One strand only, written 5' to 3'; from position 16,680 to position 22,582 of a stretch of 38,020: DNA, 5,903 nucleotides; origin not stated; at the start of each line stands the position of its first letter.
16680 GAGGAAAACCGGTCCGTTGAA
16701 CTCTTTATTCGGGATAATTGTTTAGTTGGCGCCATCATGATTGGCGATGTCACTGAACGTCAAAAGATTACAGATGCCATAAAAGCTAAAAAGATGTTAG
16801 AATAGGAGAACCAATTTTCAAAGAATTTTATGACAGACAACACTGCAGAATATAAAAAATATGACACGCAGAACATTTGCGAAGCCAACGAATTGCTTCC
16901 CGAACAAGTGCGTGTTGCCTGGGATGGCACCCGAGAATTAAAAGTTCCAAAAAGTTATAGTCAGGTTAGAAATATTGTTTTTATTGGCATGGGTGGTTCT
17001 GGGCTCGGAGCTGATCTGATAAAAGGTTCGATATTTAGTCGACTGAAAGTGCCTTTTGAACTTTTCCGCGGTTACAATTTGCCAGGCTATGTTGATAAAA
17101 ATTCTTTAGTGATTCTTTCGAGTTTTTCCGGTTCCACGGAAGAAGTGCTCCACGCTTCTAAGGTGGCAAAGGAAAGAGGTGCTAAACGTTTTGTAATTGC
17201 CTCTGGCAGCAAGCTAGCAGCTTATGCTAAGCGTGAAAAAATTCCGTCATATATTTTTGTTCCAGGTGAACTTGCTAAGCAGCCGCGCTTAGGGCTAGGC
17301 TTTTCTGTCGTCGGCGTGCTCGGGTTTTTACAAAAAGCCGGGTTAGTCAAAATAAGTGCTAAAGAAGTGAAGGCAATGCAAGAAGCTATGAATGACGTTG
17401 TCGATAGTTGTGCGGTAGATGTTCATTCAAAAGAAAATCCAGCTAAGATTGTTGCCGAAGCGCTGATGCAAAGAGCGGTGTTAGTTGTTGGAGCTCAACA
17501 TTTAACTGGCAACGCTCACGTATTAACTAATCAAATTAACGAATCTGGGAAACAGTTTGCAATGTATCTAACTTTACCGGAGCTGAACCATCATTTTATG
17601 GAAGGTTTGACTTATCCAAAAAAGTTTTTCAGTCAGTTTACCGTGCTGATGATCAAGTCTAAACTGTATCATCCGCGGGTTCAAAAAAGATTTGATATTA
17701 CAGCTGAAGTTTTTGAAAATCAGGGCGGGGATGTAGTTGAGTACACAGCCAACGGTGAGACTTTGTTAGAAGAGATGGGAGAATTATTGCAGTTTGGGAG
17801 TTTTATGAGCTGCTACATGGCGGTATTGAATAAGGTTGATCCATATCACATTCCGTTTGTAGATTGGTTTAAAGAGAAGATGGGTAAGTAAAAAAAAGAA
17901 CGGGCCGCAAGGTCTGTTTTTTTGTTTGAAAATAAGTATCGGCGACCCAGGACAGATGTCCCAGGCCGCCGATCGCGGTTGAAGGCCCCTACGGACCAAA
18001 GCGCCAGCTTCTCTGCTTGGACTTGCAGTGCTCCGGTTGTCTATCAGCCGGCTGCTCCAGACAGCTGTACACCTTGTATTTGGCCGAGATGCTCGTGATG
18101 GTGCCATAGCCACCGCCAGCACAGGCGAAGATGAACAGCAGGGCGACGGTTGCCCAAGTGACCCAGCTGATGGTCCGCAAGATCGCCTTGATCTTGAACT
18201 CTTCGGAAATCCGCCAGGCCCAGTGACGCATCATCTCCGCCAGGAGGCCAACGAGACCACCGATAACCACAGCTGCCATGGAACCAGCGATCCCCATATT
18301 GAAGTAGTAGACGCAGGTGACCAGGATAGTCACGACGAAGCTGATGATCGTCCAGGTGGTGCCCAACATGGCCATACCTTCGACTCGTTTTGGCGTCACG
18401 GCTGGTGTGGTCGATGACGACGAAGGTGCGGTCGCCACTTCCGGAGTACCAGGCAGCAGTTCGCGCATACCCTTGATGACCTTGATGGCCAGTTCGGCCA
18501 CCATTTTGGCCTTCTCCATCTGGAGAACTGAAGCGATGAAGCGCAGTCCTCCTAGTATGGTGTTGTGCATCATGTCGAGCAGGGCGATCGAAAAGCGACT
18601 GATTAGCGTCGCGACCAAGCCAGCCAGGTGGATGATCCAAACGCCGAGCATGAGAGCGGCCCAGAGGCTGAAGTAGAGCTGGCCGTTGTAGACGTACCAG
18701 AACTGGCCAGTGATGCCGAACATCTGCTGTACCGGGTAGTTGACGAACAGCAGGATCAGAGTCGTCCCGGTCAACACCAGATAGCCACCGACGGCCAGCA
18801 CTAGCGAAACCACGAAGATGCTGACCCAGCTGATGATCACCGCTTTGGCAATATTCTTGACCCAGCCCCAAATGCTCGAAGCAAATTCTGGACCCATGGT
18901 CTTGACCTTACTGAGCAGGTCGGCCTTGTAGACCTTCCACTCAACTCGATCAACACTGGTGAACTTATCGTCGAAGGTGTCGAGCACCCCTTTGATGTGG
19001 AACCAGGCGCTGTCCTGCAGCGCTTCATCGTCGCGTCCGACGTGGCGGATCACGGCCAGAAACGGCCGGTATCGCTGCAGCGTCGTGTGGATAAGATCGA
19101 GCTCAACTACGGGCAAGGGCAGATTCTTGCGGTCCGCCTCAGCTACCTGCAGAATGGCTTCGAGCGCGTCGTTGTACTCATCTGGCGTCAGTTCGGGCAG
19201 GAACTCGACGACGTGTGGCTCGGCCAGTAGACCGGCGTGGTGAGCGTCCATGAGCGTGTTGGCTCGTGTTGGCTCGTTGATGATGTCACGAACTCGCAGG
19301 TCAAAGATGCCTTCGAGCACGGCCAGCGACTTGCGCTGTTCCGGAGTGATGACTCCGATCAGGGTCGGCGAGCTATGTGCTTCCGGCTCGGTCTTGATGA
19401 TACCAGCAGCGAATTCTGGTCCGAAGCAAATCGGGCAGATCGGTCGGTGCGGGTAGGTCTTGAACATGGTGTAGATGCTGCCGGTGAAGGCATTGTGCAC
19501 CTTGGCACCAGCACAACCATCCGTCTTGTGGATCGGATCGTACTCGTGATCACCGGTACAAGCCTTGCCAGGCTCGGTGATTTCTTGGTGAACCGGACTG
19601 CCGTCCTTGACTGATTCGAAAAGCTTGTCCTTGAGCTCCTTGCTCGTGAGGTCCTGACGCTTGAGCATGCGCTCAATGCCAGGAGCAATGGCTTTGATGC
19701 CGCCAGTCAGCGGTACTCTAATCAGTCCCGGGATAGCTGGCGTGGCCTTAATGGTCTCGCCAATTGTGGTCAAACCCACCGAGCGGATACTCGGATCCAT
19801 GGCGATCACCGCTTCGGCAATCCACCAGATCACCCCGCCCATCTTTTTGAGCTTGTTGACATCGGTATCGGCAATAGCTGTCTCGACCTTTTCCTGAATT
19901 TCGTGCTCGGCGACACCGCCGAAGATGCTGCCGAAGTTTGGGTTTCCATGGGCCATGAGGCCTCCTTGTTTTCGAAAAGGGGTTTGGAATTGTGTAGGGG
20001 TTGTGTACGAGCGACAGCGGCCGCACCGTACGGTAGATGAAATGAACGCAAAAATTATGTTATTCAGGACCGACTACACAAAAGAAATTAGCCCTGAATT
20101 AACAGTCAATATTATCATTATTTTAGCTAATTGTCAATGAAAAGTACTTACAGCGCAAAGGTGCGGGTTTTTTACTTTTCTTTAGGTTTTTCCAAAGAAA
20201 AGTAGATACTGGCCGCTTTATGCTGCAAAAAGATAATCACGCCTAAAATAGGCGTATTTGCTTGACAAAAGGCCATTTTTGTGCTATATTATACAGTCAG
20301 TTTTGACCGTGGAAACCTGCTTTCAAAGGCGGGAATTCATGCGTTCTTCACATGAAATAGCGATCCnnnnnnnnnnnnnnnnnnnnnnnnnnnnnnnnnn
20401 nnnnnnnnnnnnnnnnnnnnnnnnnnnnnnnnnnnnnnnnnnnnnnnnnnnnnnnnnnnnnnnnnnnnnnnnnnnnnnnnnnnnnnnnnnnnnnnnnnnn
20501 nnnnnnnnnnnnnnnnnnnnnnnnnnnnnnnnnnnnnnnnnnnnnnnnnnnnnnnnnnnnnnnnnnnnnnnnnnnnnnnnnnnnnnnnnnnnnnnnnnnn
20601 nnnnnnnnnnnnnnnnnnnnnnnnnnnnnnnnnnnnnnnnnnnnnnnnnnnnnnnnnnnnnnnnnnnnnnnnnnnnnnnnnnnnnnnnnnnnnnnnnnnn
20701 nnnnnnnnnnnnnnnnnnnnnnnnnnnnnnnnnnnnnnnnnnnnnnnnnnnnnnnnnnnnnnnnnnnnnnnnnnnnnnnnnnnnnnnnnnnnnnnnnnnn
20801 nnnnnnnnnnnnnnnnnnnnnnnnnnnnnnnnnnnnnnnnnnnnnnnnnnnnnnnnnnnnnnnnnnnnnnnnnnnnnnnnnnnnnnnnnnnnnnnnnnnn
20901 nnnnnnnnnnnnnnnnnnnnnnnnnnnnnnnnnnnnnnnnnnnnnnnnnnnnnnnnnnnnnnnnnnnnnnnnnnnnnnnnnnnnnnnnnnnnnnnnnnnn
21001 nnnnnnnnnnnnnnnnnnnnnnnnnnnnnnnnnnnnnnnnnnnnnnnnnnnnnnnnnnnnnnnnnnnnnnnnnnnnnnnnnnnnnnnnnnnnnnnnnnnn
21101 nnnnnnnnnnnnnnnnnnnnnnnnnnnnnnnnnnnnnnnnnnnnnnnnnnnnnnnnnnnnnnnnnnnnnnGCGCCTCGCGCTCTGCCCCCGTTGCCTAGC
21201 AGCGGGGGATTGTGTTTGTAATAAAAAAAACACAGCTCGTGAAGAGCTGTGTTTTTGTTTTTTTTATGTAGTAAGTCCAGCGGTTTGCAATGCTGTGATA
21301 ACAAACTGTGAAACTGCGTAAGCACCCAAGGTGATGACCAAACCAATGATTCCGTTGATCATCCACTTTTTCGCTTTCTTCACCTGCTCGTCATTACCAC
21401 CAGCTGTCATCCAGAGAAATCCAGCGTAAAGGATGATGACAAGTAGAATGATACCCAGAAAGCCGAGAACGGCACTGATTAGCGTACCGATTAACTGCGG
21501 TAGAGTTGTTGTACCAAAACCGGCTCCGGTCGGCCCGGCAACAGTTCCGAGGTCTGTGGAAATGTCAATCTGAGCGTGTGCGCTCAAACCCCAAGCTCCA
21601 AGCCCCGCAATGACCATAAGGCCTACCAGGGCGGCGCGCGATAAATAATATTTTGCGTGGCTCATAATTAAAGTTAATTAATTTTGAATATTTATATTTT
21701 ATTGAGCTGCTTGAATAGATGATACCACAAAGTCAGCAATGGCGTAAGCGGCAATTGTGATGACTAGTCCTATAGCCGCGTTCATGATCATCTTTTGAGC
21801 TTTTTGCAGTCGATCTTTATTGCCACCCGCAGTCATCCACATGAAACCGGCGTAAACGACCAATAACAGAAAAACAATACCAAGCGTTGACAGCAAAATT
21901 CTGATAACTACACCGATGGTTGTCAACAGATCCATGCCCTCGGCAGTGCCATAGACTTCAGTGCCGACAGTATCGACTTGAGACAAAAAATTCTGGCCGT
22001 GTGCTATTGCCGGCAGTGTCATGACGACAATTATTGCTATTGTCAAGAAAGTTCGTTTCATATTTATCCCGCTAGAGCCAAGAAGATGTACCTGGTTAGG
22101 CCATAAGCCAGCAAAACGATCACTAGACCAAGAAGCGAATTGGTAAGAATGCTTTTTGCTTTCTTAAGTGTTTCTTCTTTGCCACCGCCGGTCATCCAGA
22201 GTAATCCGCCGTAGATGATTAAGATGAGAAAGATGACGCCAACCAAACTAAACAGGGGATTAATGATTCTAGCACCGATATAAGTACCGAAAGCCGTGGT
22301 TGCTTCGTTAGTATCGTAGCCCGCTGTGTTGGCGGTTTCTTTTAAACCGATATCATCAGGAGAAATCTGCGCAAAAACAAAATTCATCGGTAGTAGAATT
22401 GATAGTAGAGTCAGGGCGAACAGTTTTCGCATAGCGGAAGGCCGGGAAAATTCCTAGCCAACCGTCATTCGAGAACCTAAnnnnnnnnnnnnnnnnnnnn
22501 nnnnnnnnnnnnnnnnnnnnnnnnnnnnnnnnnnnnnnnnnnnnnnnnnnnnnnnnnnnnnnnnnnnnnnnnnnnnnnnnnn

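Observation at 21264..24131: Six tandem, diversified VirB2/TrbC-like 'WMTAGGN' pilin paralogs with no secretion machinery in view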

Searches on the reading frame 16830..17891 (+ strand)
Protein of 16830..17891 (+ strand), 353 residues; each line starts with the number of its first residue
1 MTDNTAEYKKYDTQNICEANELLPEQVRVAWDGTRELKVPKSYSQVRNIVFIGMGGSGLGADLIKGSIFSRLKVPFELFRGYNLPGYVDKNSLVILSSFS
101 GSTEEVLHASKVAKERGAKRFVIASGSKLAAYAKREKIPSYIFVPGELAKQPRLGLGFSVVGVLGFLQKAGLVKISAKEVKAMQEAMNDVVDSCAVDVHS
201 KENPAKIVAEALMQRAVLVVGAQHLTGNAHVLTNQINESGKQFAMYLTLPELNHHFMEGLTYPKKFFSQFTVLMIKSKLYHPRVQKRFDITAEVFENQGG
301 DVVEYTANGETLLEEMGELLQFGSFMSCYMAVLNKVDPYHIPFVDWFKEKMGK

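Call 7: search_protein_families(library=pfam, proteins=[window:16830-17891:+], max_evalue=0.001)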
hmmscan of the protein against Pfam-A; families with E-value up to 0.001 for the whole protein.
window:16830-17891:+ (353 aa): 2 families
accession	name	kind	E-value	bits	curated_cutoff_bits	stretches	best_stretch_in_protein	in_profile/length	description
PF10432.14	bact-PGI_C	-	2.6e-33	115.5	24.5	1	202-351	2-151/151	Bacterial phospho-glucose isomerase C-terminal SIS domain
PF01380.27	SIS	-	5.7e-09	36.3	25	1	44-133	3-98/131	SIS domain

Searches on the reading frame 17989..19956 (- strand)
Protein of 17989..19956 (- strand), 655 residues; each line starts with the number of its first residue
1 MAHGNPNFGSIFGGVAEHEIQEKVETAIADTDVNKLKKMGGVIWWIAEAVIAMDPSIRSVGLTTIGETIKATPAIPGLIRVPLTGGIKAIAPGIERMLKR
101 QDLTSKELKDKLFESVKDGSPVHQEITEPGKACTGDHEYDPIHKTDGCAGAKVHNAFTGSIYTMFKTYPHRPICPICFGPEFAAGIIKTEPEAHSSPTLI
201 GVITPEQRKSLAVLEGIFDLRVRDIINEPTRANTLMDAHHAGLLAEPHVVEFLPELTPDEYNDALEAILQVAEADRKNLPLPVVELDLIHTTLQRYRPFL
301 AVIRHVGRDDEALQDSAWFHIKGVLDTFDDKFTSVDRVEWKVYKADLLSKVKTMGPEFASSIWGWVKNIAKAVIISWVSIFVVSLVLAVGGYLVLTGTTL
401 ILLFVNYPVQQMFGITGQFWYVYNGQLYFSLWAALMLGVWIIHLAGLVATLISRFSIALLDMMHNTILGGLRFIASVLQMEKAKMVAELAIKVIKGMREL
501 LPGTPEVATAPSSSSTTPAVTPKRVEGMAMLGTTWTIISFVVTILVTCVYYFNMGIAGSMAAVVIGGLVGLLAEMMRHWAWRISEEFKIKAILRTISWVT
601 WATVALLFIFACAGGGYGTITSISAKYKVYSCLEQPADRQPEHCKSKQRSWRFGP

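Call 5: search_protein_families(library=pfam, proteins=[window:17989-19956:-], max_evalue=0.001)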
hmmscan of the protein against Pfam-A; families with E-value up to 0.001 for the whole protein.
window:17989-19956:- (655 aa): 0 families

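Call 32: search_protein_families(library=ncbifam, proteins=[window:17989-19956:-], max_evalue=0.001)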
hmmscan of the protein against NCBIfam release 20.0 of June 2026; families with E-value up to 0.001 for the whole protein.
window:17989-19956:- (655 aa): 0 families

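Call 54: search_protein_families(library=pfam, proteins=[window:17989-19956:-], max_evalue=1)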
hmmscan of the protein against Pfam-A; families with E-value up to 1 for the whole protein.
window:17989-19956:- (655 aa): 0 families

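Call 57: find_homologous_proteins(query=window:17989-19956:-, max_evalue=0.001)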
Query window:17989-19956:- (655 aa): 1 proteins with E <= 0.001 among 8000 candidates.
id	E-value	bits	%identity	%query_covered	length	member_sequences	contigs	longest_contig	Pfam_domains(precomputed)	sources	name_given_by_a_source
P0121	0.0e+0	1497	100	100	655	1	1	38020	-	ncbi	ncbi:MAG: hypothetical protein ABH846_01310 [Patescibacteria group bacterium]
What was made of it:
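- Tried and rejected: The word-indexed search found only the query itself (call 57).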

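Call 67: search_protein_representatives(protein=window:17989-19956:-)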
Query: 655 residues. Proteins with E-value up to 0.001 (for the whole library): 15; up to 1e-10: 11; up to 1e-30: 5. The best 15 are listed.
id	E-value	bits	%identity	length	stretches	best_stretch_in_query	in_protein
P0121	0.0e+00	1496.5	100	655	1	1-655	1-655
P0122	3.9e-74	266.7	35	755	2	10-273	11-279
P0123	4.3e-68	246.8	29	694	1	11-638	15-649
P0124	3.6e-40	154.5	28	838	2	8-274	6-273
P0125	6.3e-37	143.8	28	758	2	17-393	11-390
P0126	1.4e-28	116.2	36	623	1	1-204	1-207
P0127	1.1e-27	113.2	26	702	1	21-632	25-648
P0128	2.2e-26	109.0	28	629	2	5-182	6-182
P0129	7.8e-22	93.9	31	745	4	130-262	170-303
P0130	5.1e-12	61.5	29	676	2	157-425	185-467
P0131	9.3e-12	60.6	25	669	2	11-404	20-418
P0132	4.4e-09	51.8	25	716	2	16-110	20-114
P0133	1.5e-08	50.0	28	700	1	169-404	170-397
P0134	6.4e-06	41.3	30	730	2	8-272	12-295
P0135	1.9e-05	39.8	26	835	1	7-261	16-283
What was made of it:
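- Tried and rejected: Exhaustive HMMER found only 15 clusters (call 67).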

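Call 75: predict_structure(alignment_id=A4)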
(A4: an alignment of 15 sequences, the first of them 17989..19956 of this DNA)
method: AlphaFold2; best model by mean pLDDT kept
length: 655 residues; sequences in the alignment: 15
mean_pLDDT: 64.7   pTM: 0.32
mean pLDDT of the five models: 64.7, 62.3, 62.3, 62.0, 61.9
residues with pLDDT >= 90: 56; 70-90: 176; 50-70: 307; < 50: 116
segments of 3 or more residues with pLDDT < 50: 1-17, 185-194, 478-493, 495-529, 627-655
pLDDT, mean of each block of 10 residues (from residue 1): 33 47 61 65 79 77 73 63 65 71 79 66 68 86 84 86 76 75 46 59 89 92 81 88 88 91 94 87 90 92 85 73 74 63 65 53 54 57 53 55 56 58 63 64 63 59 55 49 46 43 35 33 42 60 62 56 64 59 60 65 66 53 49 40 36 32
secondary structure, 60 per line:
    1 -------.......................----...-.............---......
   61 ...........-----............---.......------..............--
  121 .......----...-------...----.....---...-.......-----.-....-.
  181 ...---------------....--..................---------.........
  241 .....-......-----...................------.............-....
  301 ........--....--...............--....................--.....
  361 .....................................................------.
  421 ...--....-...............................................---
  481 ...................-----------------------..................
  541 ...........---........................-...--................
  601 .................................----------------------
elements in order: H8-30 H39-51 H55-71 H77-88 H92-98 H105-118 H121-127 E132-134 E142-144 H149-153 E157-159 H161-167 H175-178 H180-183 H199-202 H205-222 H232-245 H247-252 H258-276 H283-295 H297-308 H311-314 H317-331 H334-353 H356-413 E420-423 E426-429 H431-477 H481-499 H523-551 H555-578 H585-633

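Call 77: fold_search(model_id=the predicted structure, library=pdb)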
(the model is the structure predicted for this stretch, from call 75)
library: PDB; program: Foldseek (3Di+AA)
matches with E <= 10: 89; with E <= 0.001: 0
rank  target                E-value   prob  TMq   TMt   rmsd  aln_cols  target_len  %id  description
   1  7ux1_A                7.6e-01  0.08  0.08  0.07  30.4       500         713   14  EcMscK in an Open Conformation (released 2022-11-23)
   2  7e40_B                8.0e-01  0.04  0.05  0.09  23.3       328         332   12  Mechanism of Phosphate Sensing and Signaling Revealed by Rice SPX1-PHR2 Complex Structure (released 2021-11-10)
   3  6w2w                  1.4e+00  0.11  0.09  0.19  19.1       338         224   11  Junction 24, DHR14-DHR18 (released 2020-04-15)
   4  9eah_A                1.6e+00  0.08  0.12  0.18  21.0       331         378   10  Structure of nanobody AT209 in complex with the olmesartan-bound angiotensin II type I receptor (AT1R) (released 2025-03-05)
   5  2elb                  1.6e+00  0.08  0.07  0.12  38.8       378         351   10  Crystal Structure of the BAR-PH domain of human APPL1 (released 2007-05-29)
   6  9p91_A                2.4e+00  0.03  0.08  0.07  22.3       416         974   10  Avian TRPM8 (Parus major) semi-swapped, ligand-free structure resolved in cell vesicles using cryo-EM (released 2026-03-25)
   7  8qoe_A                2.6e+00  0.08  0.10  0.11  31.5       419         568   12  Inward-facing conformation of the ABC transporter BmrA (released 2023-12-20)
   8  3qjy                  2.6e+00  0.07  0.07  0.08  13.5       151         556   14  Crystal structure of P-loop G234A mutant of subunit A of the A1AO ATP synthase (released 2011-10-05)
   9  2x3w_C                2.7e+00  0.02  0.06  0.12  34.0       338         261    8  structure of mouse syndapin I (crystal form 2) (released 2010-04-07)
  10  2q12                  2.8e+00  0.06  0.07  0.16  39.7       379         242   10  Crystal Structure of BAR domain of APPL1 (released 2007-08-14)
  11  5fzt_A                2.9e+00  0.06  0.10  0.17  18.0       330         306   10  The crystal structure of R7R8 in complex with a DLC1 fragment. (released 2016-04-27)
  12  9zcn_A                3.1e+00  0.03  0.10  0.08  38.2       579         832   12  Avian TRPM8 (Parus major) fully-swapped, closed, ligand-free in the presence of calcium, structure resolved in cell ve (released 2026-03-25)
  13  3lll_A                3.2e+00  0.04  0.09  0.15  35.0       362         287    9  Crystal structure of mouse pacsin2 F-BAR domain (released 2010-05-26)
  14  4bne_B                3.2e+00  0.03  0.08  0.14  35.7       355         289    9  Pacsin2 Interacts with Membranes and Actin-Filaments (released 2014-05-14)
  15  5k3g_D                3.3e+00  0.04  0.08  0.09  23.6       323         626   11  Crystals structure of Acyl-CoA oxidase-1 in Caenorhabditis elegans, Apo form-I (released 2016-08-24)
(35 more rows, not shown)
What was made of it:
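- Tried and rejected: The AF2 model was mediocre (pLDDT 64.7, call 75) and Foldseek gave nothing (call 77).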

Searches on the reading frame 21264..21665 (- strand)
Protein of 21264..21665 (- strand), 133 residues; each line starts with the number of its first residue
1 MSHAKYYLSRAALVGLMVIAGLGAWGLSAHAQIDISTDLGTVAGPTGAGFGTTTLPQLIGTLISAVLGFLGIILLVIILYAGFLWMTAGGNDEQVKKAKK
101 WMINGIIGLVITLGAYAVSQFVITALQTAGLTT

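Call 3: search_protein_families(library=pfam, proteins=[window:21264-21665:-], max_evalue=1)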
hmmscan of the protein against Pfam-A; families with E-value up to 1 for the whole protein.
window:21264-21665:- (133 aa): 2 families
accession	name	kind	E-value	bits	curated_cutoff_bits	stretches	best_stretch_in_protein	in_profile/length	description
PF18895.5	T4SS_pilin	-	2.1e-10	40.9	26.6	1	52-121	2-70/71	Type IV secretion system pilin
PF05545.16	FixQ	-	0.03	14.7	29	1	63-100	6-43/49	Cbb3-type cytochrome oxidase component FixQ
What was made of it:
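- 21264..21665 (-): Pilin paralog 1 (133 aa, last transcribed; Gly/Thr-rich exposed segment). PF18895 scores 40.9 bits (call 3).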

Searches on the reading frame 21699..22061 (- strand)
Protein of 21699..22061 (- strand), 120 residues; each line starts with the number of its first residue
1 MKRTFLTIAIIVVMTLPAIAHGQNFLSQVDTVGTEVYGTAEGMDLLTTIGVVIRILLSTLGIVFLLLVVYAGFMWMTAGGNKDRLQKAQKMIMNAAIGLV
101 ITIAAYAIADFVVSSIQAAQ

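Call 3: search_protein_families(library=pfam, proteins=[window:21699-22061:-], max_evalue=1)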
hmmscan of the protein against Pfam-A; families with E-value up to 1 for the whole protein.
window:21699-22061:- (120 aa): 2 families
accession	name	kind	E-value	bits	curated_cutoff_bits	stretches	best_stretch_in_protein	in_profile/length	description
PF18895.5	T4SS_pilin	-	4.1e-05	24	26.6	1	49-112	12-71/71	Type IV secretion system pilin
PF05987.18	DUF898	-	0.02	14.4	28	1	4-109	133-241/336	Bacterial protein of unknown function (DUF898)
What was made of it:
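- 21699..22061 (-): Pilin paralog 2 (120 aa, fifth transcribed). PF18895 scores 24.0 bits, just below the 26.6 cut-off (call 3).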

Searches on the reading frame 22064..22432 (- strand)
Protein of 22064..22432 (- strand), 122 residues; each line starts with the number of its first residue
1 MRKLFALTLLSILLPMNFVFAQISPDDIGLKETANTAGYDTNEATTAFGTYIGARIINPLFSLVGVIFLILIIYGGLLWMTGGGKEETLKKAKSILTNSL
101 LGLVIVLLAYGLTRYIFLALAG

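Call 3: search_protein_families(library=pfam, proteins=[window:22064-22432:-], max_evalue=1)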
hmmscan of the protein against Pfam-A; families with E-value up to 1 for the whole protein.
window:22064-22432:- (122 aa): 4 families
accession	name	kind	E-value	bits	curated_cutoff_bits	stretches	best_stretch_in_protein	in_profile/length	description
PF18895.5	T4SS_pilin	-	4.6e-09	36.6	26.6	1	55-116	11-71/71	Type IV secretion system pilin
PF02322.20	Cyt_bd_oxida_II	-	0.0074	16.1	35.6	1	49-116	146-211/302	Cytochrome bd terminal oxidase subunit II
PF06097.16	DUF945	-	0.091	12.3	26.8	1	62-95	6-39/460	Bacterial protein of unknown function (DUF945)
PF05545.16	FixQ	-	0.096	13.1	29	1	61-95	10-44/49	Cbb3-type cytochrome oxidase component FixQ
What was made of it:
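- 22064..22432 (-): Pilin paralog 3 (122 aa, fourth transcribed). PF18895 scores 36.6 bits (call 3).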
